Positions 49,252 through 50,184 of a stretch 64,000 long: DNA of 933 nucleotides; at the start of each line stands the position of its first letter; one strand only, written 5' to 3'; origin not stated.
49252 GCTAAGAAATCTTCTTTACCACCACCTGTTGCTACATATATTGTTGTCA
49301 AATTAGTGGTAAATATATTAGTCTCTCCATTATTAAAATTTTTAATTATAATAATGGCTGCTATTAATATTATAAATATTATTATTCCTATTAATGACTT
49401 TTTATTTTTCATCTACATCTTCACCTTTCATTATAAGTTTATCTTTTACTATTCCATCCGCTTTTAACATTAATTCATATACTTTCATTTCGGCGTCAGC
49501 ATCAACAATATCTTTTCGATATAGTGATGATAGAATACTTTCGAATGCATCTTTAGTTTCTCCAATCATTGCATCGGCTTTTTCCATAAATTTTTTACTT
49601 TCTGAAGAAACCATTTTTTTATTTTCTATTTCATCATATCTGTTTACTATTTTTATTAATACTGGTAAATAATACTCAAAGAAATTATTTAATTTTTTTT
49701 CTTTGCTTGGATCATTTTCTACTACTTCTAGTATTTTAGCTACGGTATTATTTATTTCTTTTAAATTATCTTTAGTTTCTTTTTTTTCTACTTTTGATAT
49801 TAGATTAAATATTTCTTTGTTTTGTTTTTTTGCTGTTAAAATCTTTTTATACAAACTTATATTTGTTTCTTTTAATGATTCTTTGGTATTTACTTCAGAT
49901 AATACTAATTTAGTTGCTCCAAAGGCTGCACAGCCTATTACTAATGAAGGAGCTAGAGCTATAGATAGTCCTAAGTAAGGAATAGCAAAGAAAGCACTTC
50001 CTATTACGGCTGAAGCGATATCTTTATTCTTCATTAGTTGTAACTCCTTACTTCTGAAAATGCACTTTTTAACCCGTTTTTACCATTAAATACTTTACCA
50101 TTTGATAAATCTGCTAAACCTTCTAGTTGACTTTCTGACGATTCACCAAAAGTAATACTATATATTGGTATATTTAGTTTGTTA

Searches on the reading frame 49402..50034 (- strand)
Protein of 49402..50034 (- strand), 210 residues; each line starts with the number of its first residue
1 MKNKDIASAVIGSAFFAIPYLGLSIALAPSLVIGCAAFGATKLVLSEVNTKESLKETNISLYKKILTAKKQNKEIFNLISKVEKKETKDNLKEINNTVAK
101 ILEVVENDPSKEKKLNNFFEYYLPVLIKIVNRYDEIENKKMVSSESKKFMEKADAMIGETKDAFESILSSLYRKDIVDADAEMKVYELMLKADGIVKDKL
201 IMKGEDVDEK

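Call 94: search_protein_families(library=ncbifam, proteins=[window:49402-50034:-], max_evalue=0.001)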
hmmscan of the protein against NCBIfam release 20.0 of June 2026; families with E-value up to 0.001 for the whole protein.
window:49402-50034:- (210 aa): 1 family
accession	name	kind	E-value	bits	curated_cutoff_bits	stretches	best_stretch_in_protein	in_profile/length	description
NF040792.1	glyc_ald_dh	equivalog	0.00018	20.6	760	1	31-188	273-431/488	D-glyceraldehyde dehydrogenase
